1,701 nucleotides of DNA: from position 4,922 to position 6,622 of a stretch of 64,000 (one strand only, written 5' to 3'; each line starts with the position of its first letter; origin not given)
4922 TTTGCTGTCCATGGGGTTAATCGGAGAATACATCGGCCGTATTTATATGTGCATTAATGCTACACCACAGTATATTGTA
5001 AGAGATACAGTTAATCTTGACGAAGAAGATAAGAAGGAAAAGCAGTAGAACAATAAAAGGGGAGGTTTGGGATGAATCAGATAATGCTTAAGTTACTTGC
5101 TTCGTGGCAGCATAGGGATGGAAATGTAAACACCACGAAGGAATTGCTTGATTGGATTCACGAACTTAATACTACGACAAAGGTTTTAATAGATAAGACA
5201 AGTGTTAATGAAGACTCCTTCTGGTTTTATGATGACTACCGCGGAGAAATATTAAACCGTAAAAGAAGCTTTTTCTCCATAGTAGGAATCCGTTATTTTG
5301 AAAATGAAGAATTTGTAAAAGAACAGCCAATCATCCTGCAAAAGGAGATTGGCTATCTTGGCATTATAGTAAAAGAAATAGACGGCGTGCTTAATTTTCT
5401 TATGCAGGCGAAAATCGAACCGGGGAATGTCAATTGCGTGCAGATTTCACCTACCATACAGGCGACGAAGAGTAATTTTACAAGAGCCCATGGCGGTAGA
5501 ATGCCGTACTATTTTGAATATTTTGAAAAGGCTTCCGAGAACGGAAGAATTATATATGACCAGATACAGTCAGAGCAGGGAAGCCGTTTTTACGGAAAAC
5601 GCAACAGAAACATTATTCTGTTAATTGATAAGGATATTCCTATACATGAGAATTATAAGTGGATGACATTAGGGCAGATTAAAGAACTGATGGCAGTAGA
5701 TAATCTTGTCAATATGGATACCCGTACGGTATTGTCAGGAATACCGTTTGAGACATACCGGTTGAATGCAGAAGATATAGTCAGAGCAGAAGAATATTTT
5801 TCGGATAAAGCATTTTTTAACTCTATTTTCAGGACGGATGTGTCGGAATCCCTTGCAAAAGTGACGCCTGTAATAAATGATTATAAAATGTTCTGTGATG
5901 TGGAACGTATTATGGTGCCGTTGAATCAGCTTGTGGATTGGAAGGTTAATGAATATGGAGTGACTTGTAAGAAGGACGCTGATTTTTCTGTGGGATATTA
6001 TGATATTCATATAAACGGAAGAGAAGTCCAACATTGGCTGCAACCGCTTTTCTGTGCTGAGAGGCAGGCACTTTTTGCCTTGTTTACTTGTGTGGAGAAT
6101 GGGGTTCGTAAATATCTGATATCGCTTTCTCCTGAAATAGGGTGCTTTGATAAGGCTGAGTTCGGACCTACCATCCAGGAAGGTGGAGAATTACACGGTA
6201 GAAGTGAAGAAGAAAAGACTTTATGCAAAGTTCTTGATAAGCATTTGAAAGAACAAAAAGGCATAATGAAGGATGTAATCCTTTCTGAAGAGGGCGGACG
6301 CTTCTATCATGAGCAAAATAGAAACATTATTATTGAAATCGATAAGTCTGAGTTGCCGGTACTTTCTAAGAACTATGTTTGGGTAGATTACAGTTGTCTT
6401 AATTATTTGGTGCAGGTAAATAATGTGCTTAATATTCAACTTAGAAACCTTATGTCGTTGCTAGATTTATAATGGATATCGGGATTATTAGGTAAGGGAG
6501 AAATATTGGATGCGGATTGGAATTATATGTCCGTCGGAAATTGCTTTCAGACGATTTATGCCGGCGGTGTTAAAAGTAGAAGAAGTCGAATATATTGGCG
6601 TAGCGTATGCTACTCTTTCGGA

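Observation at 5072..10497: Full enzyme logic for a dTDP-2,6-dideoxyhexose (2-deoxy-rhamnose/olivose type) embedded in a cell-wall glycan locus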

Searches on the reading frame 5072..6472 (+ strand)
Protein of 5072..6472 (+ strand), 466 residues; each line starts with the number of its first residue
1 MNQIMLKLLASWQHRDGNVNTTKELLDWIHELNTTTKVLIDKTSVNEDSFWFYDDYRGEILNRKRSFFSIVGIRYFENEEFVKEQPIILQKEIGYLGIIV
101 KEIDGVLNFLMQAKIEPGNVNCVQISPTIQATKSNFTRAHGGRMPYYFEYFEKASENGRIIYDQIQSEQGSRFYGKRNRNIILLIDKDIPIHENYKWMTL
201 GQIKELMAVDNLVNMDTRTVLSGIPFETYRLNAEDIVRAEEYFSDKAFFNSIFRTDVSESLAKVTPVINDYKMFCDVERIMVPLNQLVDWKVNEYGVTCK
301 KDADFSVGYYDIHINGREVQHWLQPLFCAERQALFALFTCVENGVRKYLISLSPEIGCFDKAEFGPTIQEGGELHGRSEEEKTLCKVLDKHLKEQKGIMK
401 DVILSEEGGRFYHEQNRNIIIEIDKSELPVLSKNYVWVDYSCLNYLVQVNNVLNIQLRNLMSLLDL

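Call 3: search_protein_families(library=pfam, proteins=[window:5072-6472:+])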
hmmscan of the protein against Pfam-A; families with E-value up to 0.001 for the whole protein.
window:5072-6472:+ (466 aa): 1 family
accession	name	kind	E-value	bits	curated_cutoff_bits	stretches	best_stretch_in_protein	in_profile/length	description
PF03559.20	Hexose_dehydrat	-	5.4e-121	401.9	25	2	22-223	1-202/203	NDP-hexose 2,3-dehydratase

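Call 5: search_protein_families(library=ncbifam, proteins=[window:5072-6472:+], max_evalue=0.00001)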
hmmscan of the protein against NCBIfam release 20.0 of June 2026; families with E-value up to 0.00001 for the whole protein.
window:5072-6472:+ (466 aa): 0 families

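Call 9: search_solved_structures(query=window:5072-6472:+, show_alignments=2)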
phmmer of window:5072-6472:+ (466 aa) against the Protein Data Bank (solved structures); distinct sequences matched with E-value up to 0.001: 1.
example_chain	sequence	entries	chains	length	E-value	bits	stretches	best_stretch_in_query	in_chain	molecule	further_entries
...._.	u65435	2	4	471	1.3e-74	255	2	15-229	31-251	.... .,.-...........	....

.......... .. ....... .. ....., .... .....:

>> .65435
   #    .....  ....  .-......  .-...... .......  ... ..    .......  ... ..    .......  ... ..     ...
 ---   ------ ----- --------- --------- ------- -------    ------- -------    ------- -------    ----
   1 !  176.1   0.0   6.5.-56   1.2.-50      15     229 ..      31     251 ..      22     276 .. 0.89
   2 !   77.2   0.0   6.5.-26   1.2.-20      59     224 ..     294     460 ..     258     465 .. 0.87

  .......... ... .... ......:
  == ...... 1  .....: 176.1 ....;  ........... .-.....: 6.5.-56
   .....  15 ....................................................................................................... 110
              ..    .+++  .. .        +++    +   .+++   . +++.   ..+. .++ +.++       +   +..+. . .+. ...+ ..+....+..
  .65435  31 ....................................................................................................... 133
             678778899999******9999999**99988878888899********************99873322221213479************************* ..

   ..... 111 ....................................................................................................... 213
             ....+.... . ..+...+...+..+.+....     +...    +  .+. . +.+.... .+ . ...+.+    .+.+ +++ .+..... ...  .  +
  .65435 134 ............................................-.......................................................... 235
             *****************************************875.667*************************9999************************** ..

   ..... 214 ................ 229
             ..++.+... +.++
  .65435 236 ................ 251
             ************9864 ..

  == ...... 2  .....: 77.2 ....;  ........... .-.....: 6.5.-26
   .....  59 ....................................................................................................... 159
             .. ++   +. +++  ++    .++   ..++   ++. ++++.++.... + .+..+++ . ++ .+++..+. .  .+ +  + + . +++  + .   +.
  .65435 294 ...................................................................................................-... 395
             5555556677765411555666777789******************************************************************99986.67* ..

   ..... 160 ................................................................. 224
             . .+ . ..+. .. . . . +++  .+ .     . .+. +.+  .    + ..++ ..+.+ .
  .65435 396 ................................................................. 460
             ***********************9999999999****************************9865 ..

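Call 12: find_homologous_proteins(query=window:5072-6472:+, max_evalue=1e-10)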
Query window:5072-6472:+ (466 aa): 7999 proteins with E <= 1e-10 among 8000 candidates; the best 120 are listed.
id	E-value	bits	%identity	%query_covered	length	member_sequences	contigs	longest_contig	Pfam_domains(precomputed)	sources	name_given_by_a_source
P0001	0.0e+0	1055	98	100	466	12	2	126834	PF03559.21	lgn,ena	-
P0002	1.7e-259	879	81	100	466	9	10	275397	PF03559.21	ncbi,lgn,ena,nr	ncbi:MAG: NDP-hexose 2,3-dehydratase family protein [Lachnospiraceae bacterium]|nr:NDP-hexose 2,3-de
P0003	7.7e-239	811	75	100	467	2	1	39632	PF03559.21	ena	-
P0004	1.2e-236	804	74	100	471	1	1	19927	PF03559.21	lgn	-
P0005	1.7e-235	800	75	100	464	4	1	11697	PF03559.21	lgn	-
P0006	1.3e-233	794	74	100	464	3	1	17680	PF03559.21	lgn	-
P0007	5.2e-227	772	71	100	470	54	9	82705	PF03559.21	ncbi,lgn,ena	-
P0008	2.4e-226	770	72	100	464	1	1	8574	PF03559.21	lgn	-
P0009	2.1e-216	737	71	100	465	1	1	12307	PF03559.21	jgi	-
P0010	2.9e-214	730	68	100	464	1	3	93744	PF03559.21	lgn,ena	-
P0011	9.0e-205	699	65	100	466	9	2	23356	PF03559.21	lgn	-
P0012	1.1e-203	695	67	100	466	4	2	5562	PF03559.21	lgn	-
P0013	1.9e-199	682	64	97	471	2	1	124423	PF03559.21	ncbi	-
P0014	3.5e-196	671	62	98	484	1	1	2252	PF03559.21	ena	-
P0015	6.8e-193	660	62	100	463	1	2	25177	PF03559.21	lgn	-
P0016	1.1e-192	659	62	99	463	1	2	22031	PF03559.21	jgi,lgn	-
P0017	2.7e-192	658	62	100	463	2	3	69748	PF03559.21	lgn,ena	-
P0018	4.7e-192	657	64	100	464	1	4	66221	PF03559.21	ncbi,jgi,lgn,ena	-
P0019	6.5e-192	657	63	99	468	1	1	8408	PF03559.21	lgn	-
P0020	8.7e-192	656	64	100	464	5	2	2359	PF03559.21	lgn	-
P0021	1.1e-191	656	63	100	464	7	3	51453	PF03559.21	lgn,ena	-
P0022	3.1e-191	654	62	98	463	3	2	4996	PF03559.21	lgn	-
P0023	4.4e-191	654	63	100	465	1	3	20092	PF03559.21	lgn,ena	-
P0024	4.4e-191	654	63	100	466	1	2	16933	PF03559.21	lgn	-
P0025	7.5e-191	653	63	98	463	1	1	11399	PF03559.21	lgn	-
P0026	9.5e-191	653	62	100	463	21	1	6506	PF03559.21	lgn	-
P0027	1.1e-190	653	63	98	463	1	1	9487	PF03559.21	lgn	-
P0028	1.2e-190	652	62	99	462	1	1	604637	PF03559.21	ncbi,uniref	ncbi:NDP-hexose 2,3-dehydratase family protein [Pelosinus sp. sgz500959]|uniref:NDP-hexose 2,3-dehyd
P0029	2.2e-190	652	63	100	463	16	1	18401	PF03559.21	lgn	-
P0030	1.2e-189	649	63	99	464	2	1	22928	PF03559.21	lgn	-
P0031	1.5e-189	649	62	100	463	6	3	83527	PF03559.21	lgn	-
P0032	1.7e-189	649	62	100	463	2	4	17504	PF03559.21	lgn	-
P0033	2.0e-189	648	62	100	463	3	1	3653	PF03559.21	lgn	-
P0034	2.2e-189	648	63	100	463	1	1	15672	PF03559.21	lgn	-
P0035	2.9e-189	648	63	99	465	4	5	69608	PF03559.21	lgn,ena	-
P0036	3.5e-189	648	61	100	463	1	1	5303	PF03559.21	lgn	-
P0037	4.4e-189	647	63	99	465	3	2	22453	PF03559.21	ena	-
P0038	5.5e-189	647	62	100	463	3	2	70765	PF03559.21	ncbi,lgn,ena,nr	ncbi:MAG: NDP-hexose 2,3-dehydratase family protein [Lachnospiraceae bacterium]|nr:NDP-hexose 2,3-de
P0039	9.3e-189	646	61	100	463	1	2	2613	PF03559.21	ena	-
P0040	1.3e-188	646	63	97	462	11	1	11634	PF03559.21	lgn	-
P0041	1.3e-188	646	63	100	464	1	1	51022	PF03559.21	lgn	-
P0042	1.8e-188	645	63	99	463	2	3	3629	PF03559.21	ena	-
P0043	2.4e-188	645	62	100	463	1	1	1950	PF03559.21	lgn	-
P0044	3.4e-188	644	61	99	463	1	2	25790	PF03559.21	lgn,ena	-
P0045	9.3e-188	643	61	99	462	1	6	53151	PF03559.21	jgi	jgi:dTDP-4-dehydro-6-deoxy-alpha-D-glucopyranose 2,3-dehydratase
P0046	1.2e-187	643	61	100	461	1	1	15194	PF03559.21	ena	-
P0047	2.4e-187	642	62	100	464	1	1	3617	PF03559.21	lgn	-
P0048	2.6e-187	641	61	97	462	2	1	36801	PF03559.21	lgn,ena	-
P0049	2.6e-187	641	62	100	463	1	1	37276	PF03559.21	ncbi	-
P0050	2.7e-187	641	63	99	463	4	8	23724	PF03559.21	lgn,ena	-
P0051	3.5e-187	641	61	99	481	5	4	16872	PF03559.21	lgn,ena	-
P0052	3.9e-187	641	62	100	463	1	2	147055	PF03559.21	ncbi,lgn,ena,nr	ncbi:MAG: NDP-hexose 2,3-dehydratase family protein [Lachnospiraceae bacterium]|nr:NDP-hexose 2,3-de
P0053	5.1e-187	640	63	98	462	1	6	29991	PF03559.21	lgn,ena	-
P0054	7.3e-187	640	62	99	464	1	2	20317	PF03559.21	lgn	-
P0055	7.4e-187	640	62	100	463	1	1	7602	PF03559.21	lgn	-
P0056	8.3e-187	640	61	100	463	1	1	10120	PF03559.21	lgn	-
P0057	8.4e-187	640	62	97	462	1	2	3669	PF03559.21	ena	-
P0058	9.3e-187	640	61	99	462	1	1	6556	PF03559.21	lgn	-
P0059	1.5e-186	639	62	99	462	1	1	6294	PF03559.21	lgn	-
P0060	1.6e-186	639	61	100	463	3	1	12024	PF03559.21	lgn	-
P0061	1.6e-186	639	61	100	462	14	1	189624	PF03559.21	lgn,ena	-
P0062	2.3e-186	638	61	98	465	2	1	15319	PF03559.21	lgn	-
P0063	2.5e-186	638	61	98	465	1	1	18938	PF03559.21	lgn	-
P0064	2.9e-186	638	61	100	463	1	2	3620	PF03559.21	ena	-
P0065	2.9e-186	638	62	99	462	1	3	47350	PF03559.21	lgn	-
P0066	3.0e-186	638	61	97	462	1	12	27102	PF03559.21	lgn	-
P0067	3.7e-186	638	62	99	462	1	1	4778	PF03559.21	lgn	-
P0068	3.7e-186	638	62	99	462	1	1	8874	PF03559.21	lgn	-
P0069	3.8e-186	638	62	100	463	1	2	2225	PF03559.21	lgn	-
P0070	4.0e-186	638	61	100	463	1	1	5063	PF03559.21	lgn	-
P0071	4.0e-186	638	60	100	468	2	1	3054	PF03559.21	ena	-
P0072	4.2e-186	638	62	100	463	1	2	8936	PF03559.21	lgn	-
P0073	4.2e-186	637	62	100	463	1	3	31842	PF03559.21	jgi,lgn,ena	-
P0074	4.3e-186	637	62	99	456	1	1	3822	PF03559.21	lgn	-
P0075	4.4e-186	637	61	100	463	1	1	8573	PF03559.21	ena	-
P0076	6.5e-186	637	61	99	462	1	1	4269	PF03559.21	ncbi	-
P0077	6.5e-186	637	61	98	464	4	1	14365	PF03559.21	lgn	-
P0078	7.3e-186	637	61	100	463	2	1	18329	PF03559.21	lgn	-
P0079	7.5e-186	637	61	100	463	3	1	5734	PF03559.21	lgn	-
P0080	1.0e-185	636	62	98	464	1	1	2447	PF03559.21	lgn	-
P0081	1.1e-185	636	61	100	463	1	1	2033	PF03559.21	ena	-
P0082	2.3e-185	635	61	100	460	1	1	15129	PF03559.21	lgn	-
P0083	2.7e-185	635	63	100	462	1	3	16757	PF03559.21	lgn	-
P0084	2.9e-185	635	61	100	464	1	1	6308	PF03559.21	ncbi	-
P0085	3.1e-185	635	61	100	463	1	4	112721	PF03559.21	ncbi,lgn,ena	-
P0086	3.6e-185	634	61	99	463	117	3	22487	PF03559.21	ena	-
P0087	3.8e-185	634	61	99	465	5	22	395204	PF03559.21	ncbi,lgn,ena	-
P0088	4.0e-185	634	61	100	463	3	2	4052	PF03559.21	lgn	-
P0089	4.2e-185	634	61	98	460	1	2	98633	PF03559.21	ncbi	-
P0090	6.3e-185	634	61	99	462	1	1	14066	PF03559.21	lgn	-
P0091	7.3e-185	633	59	98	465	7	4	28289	PF03559.21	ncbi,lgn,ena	-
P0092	8.7e-185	633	62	99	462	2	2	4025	PF03559.21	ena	-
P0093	1.0e-184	633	62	99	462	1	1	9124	PF03559.21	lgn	-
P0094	1.0e-184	633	61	99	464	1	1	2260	PF03559.21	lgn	-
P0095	1.5e-184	632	62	100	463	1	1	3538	PF03559.21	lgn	-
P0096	1.6e-184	632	60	98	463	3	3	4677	PF03559.21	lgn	-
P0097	1.7e-184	632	62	99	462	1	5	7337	PF03559.21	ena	-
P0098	1.9e-184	632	61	97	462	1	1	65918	PF03559.21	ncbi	-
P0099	2.0e-184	632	61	99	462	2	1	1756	PF03559.21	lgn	-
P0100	2.6e-184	632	60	99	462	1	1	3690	PF03559.21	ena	-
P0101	2.7e-184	632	61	99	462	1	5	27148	PF03559.21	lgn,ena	-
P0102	2.7e-184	632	62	99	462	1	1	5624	PF03559.21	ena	-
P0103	2.7e-184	632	61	100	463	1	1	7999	PF03559.21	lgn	-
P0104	2.9e-184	631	60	100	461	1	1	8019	PF03559.21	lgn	-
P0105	2.9e-184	631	62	99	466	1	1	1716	PF03559.21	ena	-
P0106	3.0e-184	631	61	100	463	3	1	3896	PF03559.21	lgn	-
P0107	3.2e-184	631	60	100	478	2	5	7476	PF03559.21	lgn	-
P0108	3.3e-184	631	62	98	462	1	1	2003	PF03559.21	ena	-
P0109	3.5e-184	631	60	99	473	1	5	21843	PF03559.21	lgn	-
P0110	4.5e-184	631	61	100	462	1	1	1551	PF03559.21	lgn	-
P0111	5.2e-184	631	60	100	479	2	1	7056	PF03559.21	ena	-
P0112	5.5e-184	631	61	98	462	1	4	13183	PF03559.21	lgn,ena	-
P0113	6.5e-184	630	61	99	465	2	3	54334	PF03559.21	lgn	-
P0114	6.6e-184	630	61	99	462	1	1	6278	PF03559.21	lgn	-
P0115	7.2e-184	630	60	100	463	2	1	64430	PF03559.21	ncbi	-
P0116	7.4e-184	630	61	100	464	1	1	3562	PF03559.21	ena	-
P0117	8.2e-184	630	62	99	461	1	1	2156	PF03559.21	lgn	-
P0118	8.3e-184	630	61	99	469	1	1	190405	PF03559.21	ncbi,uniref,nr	ncbi:NDP-hexose 2,3-dehydratase family protein [Clostridium tyrobutyricum]|uniref:NDP-hexose 2,3-deh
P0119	9.2e-184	630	61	98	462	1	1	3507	PF03559.21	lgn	-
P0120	9.2e-184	630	61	99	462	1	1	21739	PF03559.21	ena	-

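Call 16: find_encoding_contigs(protein=P0001, flank=10000, max_places=3)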
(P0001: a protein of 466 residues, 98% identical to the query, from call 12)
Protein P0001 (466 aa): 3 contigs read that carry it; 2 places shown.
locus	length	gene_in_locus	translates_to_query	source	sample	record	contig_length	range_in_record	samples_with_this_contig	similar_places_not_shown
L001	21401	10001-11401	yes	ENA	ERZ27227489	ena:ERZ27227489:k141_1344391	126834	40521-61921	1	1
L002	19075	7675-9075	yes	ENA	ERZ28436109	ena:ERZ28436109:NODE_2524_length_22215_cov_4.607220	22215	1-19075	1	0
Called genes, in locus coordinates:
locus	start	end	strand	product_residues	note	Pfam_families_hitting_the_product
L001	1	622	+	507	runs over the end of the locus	-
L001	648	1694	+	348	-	PF00571:CBS (faint), PF00483:NTP_transferase, PF12804:NTP_transf_3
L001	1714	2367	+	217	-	PF17836:PglD_N, PF25084:LbH_EIF2B (faint), PF25087:GMPPB_C (faint), PF00132:Hexapep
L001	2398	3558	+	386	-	PF02350:Epimerase_2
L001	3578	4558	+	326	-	PF00106:adh_short, PF01073:3Beta_HSD, PF01370:Epimerase, PF02719:Polysacc_synt_2, PF04321:RmlD_sub_bind, PF07993:NAD_binding_4, PF13460:NAD_binding_10, PF16363:GDP_Man_Dehyd, +1 more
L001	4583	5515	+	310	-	PF00583:Acetyltransf_1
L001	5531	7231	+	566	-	-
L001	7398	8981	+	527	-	PF14264:Glucos_trans_II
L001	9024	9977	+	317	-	PF00535:Glycos_transf_2, PF10111:Glyco_tranf_2_2 (weak), PF13641:Glyco_tranf_2_3 (weak)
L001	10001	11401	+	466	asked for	PF03559:Hexose_dehydrat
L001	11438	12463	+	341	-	PF01408:GFO_IDH_MocA, PF22725:GFO_IDH_MocA_C3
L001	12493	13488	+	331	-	PF01757:Acyl_transf_3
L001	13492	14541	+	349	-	PF01757:Acyl_transf_3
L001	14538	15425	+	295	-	PF01370:Epimerase, PF04321:RmlD_sub_bind (weak), PF16363:GDP_Man_Dehyd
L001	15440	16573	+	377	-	PF01757:Acyl_transf_3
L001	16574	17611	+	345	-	PF01757:Acyl_transf_3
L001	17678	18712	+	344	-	PF19554:DUF6077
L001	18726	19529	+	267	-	-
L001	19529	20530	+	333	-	PF00106:adh_short (weak), PF01073:3Beta_HSD, PF01370:Epimerase, PF02719:Polysacc_synt_2, PF04321:RmlD_sub_bind, PF16363:GDP_Man_Dehyd, PF07993:NAD_binding_4 (faint)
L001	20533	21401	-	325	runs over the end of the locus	PF13472:Lipase_GDSL_2 (faint)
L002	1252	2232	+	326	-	PF00106:adh_short, PF01073:3Beta_HSD, PF01370:Epimerase, PF02719:Polysacc_synt_2, PF04321:RmlD_sub_bind, PF07993:NAD_binding_4, PF13460:NAD_binding_10, PF16363:GDP_Man_Dehyd, +1 more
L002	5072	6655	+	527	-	PF14264:Glucos_trans_II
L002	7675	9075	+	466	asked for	PF03559:Hexose_dehydrat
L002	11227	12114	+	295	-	PF01370:Epimerase, PF04321:RmlD_sub_bind (weak), PF16363:GDP_Man_Dehyd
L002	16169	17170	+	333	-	PF00106:adh_short (weak), PF01073:3Beta_HSD, PF01370:Epimerase, PF02719:Polysacc_synt_2, PF04321:RmlD_sub_bind, PF08659:KR (faint), PF16363:GDP_Man_Dehyd, PF13460:NAD_binding_10 (weak), +1 more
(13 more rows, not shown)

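Call 17: find_encoding_contigs(protein=P0002, flank=10000, max_places=3)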
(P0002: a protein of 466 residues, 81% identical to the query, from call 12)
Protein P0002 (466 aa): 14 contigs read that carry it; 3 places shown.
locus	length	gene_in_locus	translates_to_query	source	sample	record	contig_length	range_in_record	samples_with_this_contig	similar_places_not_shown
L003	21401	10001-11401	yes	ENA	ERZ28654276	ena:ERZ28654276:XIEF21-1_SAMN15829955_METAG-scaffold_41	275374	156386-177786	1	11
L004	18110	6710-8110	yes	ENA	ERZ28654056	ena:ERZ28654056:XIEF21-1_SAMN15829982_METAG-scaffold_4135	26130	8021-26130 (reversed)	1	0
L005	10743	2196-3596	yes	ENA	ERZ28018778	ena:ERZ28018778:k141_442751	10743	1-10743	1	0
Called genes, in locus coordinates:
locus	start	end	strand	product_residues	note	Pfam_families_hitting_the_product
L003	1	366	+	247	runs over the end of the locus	-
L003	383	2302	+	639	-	PF13522:GATase_6, PF13537:GATase_7, PF12481:DUF3700 (weak), PF00733:Asn_synthase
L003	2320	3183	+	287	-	PF01522:Polysacc_deac_1 (weak), PF10096:DUF2334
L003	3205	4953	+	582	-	PF00664:ABC_membrane, PF00005:ABC_tran, PF02463:SMC_N (weak)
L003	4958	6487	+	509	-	-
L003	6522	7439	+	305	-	PF00583:Acetyltransf_1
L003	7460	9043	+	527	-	PF14264:Glucos_trans_II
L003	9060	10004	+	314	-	PF00535:Glycos_transf_2, PF10111:Glyco_tranf_2_2 (weak)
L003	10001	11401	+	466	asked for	PF03559:Hexose_dehydrat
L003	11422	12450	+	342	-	PF01408:GFO_IDH_MocA, PF22725:GFO_IDH_MocA_C3, PF02894:GFO_IDH_MocA_C (weak)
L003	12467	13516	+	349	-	PF01757:Acyl_transf_3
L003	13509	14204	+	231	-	PF02348:CTP_transf_3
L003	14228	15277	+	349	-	PF03102:NeuB, PF08666:SAF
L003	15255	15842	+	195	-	PF00551:Formyl_trans_N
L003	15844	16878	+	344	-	-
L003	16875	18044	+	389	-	PF00155:Aminotran_1_2, PF01041:DegT_DnrJ_EryC1, PF00266:Aminotran_5 (weak), PF01053:Cys_Met_Meta_PP, PF01212:Beta_elim_lyase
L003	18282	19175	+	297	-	-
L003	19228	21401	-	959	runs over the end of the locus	-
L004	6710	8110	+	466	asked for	PF03559:Hexose_dehydrat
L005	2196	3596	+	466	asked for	PF03559:Hexose_dehydrat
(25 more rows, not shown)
